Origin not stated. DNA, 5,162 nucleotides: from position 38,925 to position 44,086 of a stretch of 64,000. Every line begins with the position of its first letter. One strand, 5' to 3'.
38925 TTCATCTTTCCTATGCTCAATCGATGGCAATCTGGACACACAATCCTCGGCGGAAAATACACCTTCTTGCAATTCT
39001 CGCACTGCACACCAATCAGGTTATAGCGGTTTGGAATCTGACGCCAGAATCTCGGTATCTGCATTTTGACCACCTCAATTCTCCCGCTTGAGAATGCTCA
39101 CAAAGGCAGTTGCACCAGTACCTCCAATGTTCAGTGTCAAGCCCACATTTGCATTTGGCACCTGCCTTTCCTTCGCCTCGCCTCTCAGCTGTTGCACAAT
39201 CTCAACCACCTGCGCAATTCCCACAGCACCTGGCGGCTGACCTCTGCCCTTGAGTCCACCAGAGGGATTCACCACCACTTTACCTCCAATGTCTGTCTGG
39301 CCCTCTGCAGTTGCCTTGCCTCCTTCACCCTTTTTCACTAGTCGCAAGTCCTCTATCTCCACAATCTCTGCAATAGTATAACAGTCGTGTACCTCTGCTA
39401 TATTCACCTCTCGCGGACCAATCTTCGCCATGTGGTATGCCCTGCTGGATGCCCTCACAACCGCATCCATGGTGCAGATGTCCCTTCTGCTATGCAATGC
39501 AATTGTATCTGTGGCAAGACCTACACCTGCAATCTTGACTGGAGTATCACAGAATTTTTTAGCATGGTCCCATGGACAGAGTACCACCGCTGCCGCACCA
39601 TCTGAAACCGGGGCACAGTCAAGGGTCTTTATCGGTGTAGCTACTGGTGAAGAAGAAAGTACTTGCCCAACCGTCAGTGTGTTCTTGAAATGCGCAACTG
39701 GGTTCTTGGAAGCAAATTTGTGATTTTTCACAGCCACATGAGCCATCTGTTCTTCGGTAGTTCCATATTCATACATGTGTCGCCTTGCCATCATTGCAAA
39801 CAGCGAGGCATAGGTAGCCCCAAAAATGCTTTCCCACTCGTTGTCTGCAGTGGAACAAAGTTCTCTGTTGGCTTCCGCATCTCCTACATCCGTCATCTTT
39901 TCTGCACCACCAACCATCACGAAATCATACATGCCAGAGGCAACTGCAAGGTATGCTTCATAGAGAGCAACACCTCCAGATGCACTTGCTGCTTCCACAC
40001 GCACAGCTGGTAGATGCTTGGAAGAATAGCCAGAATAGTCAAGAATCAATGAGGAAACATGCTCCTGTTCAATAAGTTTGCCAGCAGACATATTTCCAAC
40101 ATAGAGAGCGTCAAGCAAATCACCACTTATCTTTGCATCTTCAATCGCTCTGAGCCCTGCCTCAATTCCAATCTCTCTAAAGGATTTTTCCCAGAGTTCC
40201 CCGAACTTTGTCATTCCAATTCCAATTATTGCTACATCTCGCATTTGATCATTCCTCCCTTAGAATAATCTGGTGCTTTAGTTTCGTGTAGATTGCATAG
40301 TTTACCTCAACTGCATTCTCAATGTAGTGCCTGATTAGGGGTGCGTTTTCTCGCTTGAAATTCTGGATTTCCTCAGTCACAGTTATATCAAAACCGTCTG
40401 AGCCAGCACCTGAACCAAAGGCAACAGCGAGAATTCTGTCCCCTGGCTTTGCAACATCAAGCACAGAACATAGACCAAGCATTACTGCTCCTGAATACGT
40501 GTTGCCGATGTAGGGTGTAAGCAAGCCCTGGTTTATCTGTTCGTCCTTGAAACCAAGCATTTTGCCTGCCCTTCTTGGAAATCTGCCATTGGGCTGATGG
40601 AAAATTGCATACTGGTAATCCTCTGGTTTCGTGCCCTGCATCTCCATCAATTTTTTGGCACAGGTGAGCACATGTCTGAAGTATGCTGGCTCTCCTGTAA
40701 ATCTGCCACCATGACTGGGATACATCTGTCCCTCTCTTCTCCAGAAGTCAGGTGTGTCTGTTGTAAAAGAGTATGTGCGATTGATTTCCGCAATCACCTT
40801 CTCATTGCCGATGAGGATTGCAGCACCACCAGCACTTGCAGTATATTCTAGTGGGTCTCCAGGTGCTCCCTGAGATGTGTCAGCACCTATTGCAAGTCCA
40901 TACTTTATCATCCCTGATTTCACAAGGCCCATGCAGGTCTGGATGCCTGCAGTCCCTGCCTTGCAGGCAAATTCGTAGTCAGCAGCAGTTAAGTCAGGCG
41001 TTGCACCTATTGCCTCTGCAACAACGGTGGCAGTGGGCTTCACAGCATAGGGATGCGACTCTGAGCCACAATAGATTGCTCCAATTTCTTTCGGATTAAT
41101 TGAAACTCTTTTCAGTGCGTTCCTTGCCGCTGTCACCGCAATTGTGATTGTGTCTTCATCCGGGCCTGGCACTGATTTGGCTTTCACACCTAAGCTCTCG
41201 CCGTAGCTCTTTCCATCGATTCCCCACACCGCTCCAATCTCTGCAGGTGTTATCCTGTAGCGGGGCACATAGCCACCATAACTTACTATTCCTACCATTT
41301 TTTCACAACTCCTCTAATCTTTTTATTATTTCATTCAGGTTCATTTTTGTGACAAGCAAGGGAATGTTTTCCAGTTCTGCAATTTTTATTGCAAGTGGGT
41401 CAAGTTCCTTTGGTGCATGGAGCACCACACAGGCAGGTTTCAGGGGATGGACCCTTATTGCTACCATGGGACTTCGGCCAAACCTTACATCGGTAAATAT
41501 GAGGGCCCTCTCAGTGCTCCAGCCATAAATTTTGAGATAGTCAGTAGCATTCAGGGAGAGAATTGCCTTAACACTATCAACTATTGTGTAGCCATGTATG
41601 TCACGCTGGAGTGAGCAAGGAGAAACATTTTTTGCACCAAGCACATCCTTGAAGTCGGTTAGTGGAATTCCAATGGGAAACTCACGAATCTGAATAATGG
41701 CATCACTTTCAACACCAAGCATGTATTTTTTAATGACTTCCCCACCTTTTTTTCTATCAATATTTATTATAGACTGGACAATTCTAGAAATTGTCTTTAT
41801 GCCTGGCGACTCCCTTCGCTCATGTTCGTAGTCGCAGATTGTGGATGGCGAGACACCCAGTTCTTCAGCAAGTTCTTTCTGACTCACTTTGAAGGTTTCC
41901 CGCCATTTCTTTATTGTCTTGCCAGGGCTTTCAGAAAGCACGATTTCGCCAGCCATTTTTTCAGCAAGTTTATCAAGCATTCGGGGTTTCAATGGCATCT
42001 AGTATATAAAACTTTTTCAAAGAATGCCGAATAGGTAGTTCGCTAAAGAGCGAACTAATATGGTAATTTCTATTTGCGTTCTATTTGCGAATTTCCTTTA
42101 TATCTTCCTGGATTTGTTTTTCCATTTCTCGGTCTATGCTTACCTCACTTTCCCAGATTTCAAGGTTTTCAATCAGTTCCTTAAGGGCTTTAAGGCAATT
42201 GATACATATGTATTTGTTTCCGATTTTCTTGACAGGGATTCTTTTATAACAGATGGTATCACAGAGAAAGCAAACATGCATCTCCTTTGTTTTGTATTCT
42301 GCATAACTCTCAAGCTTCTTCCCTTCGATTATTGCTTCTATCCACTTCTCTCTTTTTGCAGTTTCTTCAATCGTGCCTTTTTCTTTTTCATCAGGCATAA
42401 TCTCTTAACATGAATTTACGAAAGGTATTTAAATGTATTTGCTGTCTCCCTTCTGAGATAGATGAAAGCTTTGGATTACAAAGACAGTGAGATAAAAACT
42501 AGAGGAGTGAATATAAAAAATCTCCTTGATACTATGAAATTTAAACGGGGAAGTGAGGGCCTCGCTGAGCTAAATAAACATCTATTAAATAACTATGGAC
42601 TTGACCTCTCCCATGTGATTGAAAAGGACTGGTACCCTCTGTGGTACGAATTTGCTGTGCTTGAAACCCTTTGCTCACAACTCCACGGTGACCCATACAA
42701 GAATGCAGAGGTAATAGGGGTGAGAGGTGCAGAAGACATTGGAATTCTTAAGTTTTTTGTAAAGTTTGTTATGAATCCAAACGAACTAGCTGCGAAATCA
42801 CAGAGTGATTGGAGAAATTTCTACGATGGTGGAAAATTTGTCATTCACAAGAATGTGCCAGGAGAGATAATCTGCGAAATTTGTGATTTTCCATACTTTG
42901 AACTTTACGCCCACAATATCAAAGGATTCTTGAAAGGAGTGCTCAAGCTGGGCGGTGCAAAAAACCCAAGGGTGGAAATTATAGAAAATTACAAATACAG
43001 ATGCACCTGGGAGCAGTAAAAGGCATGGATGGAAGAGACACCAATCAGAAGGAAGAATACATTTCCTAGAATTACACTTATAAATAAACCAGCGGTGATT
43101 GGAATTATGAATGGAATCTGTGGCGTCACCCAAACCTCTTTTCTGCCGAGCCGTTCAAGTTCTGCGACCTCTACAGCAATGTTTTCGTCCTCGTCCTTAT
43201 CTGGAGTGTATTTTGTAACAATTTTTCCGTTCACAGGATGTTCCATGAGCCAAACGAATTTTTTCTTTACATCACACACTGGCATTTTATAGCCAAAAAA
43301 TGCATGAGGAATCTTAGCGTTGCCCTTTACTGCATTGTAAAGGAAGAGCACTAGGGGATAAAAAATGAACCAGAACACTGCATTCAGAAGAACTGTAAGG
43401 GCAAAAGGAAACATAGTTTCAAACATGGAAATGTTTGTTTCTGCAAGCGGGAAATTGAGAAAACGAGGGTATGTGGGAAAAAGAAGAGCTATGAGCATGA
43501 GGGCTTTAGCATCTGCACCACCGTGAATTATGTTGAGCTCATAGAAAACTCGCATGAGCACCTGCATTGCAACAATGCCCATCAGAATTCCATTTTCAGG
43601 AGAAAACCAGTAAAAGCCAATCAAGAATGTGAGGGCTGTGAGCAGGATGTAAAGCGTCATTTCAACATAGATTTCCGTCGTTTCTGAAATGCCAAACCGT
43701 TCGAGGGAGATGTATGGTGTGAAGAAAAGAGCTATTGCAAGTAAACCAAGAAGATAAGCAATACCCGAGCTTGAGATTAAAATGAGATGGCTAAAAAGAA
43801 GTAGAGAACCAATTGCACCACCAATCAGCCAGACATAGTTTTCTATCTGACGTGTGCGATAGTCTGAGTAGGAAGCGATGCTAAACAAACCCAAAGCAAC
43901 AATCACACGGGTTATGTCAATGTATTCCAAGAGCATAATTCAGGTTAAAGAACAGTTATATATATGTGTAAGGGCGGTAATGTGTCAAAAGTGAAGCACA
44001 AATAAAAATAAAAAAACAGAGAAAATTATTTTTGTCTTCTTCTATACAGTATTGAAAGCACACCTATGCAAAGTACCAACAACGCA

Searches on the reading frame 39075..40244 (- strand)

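Call 44: search_protein_families(library=pfam, proteins=[window:39075-40244:-], max_evalue=0.001)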
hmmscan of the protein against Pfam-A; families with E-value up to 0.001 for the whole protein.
window:39075-40244:- (389 aa): 4 families
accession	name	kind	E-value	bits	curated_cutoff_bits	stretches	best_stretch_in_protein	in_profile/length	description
PF22691.2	Thiolase_C_1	-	1.3e-43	148.6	28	1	244-387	3-144/144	Thiolase C-terminal domain-like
PF00108.29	Thiolase_N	-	4.1e-25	89.1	26.4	1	4-224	1-258/260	Thiolase, N-terminal domain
PF00109.32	ketoacyl-synt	-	0.00045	20.3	20.8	0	79-122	166-209/252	Beta-ketoacyl synthase, N-terminal domain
PF08545.16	ACP_syn_III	-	0.00075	19.8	24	0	84-130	4-49/80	3-Oxoacyl-[acyl-carrier-protein (ACP)] synthase III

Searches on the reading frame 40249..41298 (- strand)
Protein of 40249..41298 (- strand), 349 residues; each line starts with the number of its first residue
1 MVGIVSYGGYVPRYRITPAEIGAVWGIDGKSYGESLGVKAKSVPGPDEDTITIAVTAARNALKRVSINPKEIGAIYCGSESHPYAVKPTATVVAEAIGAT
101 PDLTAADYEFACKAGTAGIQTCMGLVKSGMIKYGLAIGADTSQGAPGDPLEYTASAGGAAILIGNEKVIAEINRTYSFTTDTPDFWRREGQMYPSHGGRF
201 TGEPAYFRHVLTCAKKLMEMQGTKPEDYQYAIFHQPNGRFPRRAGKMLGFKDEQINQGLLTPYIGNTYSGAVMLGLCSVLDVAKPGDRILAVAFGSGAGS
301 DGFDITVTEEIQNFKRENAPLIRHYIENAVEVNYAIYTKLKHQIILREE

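Call 44: search_protein_families(library=pfam, proteins=[window:40249-41298:-], max_evalue=0.001)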
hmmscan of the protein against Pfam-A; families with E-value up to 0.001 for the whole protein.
window:40249-41298:- (349 aa): 3 families
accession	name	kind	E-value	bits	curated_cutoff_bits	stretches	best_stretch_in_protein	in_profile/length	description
PF08541.16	ACP_syn_III_C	-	1.2e-09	38.6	26.6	1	219-298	2-81/90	3-Oxoacyl-[acyl-carrier-protein (ACP)] synthase III C terminal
PF01154.23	HMG_CoA_synt_N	-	1.4e-05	25.5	25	1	2-166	5-172/174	Hydroxymethylglutaryl-coenzyme A synthase N terminal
PF00108.29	Thiolase_N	-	0.00012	21.9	26.4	1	53-140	26-113/260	Thiolase, N-terminal domain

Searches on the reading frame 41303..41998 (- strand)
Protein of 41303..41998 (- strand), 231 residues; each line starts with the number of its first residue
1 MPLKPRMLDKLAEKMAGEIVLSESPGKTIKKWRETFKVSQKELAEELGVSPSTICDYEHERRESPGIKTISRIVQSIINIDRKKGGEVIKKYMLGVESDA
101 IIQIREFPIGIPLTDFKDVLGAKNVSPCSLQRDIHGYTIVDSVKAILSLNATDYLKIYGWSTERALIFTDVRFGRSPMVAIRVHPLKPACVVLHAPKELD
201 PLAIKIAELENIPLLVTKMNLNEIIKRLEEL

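Call 44: search_protein_families(library=pfam, proteins=[window:41303-41998:-], max_evalue=0.001)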
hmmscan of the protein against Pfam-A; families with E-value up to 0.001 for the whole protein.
window:41303-41998:- (231 aa): 4 families
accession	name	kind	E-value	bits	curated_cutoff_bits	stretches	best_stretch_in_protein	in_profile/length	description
PF01381.28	HTH_3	-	8e-09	35.8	23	1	29-74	1-45/55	Helix-turn-helix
PF12844.13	HTH_19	-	3e-08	33.9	30.2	1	26-75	1-49/64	Helix-turn-helix domain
PF13560.12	HTH_31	-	0.00041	21.1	27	1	28-73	5-50/64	Helix-turn-helix domain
PF13412.12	HTH_24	-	0.00089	19.2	21.9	0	38-54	18-34/48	Winged helix-turn-helix DNA-binding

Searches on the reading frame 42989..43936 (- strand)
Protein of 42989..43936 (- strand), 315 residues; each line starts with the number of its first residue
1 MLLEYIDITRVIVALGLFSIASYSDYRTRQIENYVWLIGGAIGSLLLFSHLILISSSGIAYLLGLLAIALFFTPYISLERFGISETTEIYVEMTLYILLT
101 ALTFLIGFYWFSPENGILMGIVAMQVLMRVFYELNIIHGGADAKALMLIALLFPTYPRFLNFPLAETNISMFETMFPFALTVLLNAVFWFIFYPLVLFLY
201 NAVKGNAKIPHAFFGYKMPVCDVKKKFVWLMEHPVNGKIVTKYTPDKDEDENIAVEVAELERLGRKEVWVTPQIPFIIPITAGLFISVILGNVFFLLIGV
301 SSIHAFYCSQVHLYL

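Call 44: search_protein_families(library=pfam, proteins=[window:42989-43936:-], max_evalue=0.001)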
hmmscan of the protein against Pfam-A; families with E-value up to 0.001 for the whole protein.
window:42989-43936:- (315 aa): 2 families
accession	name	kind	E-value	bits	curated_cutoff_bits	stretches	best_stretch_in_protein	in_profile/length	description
PF06847.16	Arc_PepC_II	-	1.6e-16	61.1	29.9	1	208-292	2-92/93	Archaeal Peptidase A24 C-terminus Type II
PF01478.23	Peptidase_A24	-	3.5e-05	24.6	26.5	0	13-82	2-69/104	Type IV leader peptidase family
